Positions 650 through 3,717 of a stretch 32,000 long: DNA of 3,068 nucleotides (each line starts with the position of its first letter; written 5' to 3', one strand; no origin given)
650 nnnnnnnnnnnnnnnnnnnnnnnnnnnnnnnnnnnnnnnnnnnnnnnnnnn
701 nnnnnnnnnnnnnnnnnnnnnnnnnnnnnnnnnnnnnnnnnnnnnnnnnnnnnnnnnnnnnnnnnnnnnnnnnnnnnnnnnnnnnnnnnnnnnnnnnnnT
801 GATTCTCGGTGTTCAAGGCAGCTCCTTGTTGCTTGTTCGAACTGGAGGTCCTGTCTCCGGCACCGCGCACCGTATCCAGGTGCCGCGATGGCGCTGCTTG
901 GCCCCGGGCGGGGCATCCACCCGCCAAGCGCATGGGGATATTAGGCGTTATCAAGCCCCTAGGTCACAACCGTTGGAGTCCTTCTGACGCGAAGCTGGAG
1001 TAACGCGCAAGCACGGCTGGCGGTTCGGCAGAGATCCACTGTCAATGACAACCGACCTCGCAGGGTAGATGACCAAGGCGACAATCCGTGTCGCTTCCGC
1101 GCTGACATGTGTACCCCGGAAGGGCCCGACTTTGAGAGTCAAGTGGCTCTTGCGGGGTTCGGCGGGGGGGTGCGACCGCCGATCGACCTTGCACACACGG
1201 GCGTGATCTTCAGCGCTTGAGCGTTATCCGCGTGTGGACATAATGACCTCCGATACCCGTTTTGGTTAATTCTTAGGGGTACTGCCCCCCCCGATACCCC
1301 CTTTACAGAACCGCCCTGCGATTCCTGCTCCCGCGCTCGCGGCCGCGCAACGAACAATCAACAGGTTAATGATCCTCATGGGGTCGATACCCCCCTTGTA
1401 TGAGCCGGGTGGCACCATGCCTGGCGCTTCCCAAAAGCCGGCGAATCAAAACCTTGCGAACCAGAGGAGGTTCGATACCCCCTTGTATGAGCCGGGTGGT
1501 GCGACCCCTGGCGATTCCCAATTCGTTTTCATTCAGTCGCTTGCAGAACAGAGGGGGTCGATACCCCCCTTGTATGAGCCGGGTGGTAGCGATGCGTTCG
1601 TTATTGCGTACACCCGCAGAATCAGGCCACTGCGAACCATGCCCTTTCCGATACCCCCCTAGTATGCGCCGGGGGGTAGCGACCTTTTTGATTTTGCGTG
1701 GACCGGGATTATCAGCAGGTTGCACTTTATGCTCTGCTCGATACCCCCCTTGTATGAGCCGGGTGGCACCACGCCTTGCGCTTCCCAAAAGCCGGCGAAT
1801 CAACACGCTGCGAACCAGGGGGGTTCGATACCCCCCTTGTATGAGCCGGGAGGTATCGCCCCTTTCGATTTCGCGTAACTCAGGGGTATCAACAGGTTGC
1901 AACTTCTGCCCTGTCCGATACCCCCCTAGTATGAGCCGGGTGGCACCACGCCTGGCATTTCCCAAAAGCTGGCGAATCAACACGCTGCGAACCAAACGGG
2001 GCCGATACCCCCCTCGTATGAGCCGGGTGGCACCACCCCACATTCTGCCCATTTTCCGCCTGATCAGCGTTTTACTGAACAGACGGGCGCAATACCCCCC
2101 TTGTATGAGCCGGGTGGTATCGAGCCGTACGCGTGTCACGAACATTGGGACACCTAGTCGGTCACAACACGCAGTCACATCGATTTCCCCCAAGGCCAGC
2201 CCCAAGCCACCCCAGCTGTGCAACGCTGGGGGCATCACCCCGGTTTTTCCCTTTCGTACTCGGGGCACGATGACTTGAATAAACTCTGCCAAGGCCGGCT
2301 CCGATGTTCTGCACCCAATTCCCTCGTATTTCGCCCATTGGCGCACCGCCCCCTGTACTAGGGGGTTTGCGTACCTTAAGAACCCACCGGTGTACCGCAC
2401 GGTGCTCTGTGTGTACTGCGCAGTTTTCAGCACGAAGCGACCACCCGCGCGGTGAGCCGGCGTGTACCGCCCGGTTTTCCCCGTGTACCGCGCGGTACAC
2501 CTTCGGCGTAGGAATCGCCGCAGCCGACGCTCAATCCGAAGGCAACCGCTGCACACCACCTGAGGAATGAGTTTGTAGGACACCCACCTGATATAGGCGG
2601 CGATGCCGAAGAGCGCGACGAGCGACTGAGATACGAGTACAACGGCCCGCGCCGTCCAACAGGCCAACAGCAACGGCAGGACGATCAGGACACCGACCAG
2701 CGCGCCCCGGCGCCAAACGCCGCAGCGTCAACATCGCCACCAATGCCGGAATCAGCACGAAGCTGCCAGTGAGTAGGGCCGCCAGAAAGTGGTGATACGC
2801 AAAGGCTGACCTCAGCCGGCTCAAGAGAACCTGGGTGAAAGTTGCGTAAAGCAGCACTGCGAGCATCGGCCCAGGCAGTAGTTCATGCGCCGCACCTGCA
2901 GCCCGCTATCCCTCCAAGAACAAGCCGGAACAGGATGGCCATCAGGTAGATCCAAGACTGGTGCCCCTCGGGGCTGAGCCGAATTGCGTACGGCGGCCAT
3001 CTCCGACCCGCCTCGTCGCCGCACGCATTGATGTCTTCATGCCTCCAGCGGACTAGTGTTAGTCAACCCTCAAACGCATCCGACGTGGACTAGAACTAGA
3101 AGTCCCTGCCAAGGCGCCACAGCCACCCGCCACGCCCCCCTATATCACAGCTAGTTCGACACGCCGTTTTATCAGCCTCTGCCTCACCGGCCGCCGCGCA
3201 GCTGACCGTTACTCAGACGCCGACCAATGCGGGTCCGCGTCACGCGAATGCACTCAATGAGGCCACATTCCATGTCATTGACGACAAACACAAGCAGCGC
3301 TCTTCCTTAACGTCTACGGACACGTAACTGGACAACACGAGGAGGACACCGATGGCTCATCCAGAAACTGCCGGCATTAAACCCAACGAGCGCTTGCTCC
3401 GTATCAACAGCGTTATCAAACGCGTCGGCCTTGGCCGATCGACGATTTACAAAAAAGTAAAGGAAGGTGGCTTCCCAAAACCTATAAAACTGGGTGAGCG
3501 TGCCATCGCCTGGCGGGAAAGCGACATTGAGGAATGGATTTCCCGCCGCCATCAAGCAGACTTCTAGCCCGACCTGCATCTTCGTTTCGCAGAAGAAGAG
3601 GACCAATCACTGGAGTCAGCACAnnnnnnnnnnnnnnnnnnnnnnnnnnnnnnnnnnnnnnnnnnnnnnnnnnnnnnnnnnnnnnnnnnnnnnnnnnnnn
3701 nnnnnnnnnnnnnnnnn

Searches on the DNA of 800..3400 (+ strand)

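Call 17: search_dna_similar(query=window:820-3350:+, collection=plasmids, mode=distant)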
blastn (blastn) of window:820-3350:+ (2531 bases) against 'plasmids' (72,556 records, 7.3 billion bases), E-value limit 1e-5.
Records with a match: 1; places in all: 1; records where one place covers at least 80% of the query: 0.
Best place of each record, by identity: 80-90% 1.
By first word of the organism name: Pontibrevibacter 1.
By predicted mobility (MOB-suite, as given by PLSDB): conjugative 1.
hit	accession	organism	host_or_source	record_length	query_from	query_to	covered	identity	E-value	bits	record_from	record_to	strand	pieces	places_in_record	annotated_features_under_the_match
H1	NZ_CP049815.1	Pontibrevibacter nitratireducens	-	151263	1774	1828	2%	85.5%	7e-7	64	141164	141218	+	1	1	arsenic resistance protein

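Call 18: search_dna_similar(query=window:820-3350:+, collection=phages, mode=distant)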
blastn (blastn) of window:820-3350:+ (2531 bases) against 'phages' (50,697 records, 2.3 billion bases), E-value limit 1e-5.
No match.

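Call 50: search_rna_families(source=window, start=800, end=3400, threshold=evalue, max_evalue=5)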
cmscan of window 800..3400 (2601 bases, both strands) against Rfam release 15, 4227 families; matches with E-value up to 5: 2.
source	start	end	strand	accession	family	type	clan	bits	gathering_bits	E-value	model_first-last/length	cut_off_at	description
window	1254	1341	-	RF02151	MIMT1_1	Gene; lncRNA;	-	17.3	45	3.6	1-88/88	no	MER1 repeat containing imprinted transcript 1 conserved region 1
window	1465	1580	-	RF01497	ALIL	Cis-reg;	-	12.3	50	4.6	1-117/117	no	ALIL pseudoknot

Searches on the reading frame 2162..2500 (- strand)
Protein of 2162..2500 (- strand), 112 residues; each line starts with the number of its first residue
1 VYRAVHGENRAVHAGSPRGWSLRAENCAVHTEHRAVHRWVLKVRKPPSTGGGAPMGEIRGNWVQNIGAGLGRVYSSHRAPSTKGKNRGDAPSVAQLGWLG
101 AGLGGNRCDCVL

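Call 11: search_protein_families(library=pfam, proteins=[window:2162-2500:-], max_evalue=0.1)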
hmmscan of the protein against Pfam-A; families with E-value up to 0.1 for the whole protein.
window:2162-2500:- (112 aa): 0 families

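Call 15: search_protein_families(library=phrogs, proteins=[window:2162-2500:-], max_evalue=0.01)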
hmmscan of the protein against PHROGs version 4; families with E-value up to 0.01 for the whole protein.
window:2162-2500:- (112 aa): 0 families

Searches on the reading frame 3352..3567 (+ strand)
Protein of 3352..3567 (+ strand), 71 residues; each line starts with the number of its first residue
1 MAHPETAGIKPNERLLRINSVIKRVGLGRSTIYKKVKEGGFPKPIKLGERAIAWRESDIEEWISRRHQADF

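Call 13: search_protein_families(library=pfam, proteins=[window:3352-3567:+], max_evalue=0.01)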
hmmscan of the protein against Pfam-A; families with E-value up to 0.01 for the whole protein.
window:3352-3567:+ (71 aa): 3 families
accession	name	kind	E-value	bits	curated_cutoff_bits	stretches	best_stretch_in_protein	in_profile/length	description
PF05930.18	Phage_AlpA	-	7.1e-21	74.3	21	1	14-63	2-51/51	Prophage CP4-57 regulatory protein (AlpA)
PF12728.13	HTH_17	-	3.3e-07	30.9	27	1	16-66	2-50/51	Helix-turn-helix domain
PF02796.21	HTH_7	-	0.0037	17.8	23.8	1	18-36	24-42/45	Helix-turn-helix domain of resolvase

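Call 15: search_protein_families(library=phrogs, proteins=[window:3352-3567:+], max_evalue=0.01)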
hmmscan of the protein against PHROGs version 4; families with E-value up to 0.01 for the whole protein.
window:3352-3567:+ (71 aa): 6 families
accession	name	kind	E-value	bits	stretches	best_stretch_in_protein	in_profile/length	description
phrog_2790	-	integration and excision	6e-13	49.6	1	9-65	22-78/100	excisionase and transcriptional regulator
phrog_66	-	integration and excision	8.2e-11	43.2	1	11-67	89-144/412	excisionase and transcriptional regulator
phrog_9834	-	integration and excision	2.5e-06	28.7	1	11-68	23-79/86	excisionase and transcriptional regulator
phrog_597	-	DNA, RNA and nucleotide metabolism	4.2e-06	27.9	1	10-68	107-166/200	DNA binding protein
phrog_4745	-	DNA, RNA and nucleotide metabolism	0.00035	21.4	1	13-68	29-89/107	DNA binding protein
phrog_25262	-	unknown function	0.0022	18.9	1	13-66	32-84/106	-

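Call 42: find_encoding_contigs(protein=window:3352-3567:+, flank=10000, max_places=6)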
Protein window:3352-3567:+ (71 aa): 4 contigs read that carry it; 3 places shown.
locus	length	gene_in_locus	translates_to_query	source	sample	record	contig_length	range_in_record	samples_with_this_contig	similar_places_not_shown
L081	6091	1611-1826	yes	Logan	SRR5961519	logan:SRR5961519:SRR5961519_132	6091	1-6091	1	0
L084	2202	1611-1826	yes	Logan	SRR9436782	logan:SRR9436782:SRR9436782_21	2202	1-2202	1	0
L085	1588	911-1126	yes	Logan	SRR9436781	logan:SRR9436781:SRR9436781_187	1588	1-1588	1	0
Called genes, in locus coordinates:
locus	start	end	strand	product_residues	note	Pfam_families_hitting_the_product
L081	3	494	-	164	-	?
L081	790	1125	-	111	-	-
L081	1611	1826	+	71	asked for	PF05930:Phage_AlpA, PF12728:HTH_17 (weak)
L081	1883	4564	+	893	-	-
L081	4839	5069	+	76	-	-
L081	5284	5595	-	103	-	-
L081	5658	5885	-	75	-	-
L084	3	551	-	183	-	?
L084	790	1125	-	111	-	-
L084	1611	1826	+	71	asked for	PF05930:Phage_AlpA, PF12728:HTH_17 (weak)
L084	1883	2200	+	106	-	?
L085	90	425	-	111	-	-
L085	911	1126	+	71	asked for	PF05930:Phage_AlpA, PF12728:HTH_17 (weak)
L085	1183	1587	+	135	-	?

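Call 68: search_protein_families(library=ncbifam, proteins=[window:3352-3567:+], max_evalue=0.01)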
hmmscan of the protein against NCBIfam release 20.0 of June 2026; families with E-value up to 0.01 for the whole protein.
window:3352-3567:+ (71 aa): 2 families
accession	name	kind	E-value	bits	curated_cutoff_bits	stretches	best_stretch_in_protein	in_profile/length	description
NF047737.1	antiphage_MADS1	equivalog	0.00018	21.7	80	1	13-63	1-49/49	methylation-associated defense system helix-turn-helix domain-containing protein MAD1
TIGR01764.1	excise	domain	0.002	18.4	28.8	1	23-64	9-48/49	excisionase family DNA-binding protein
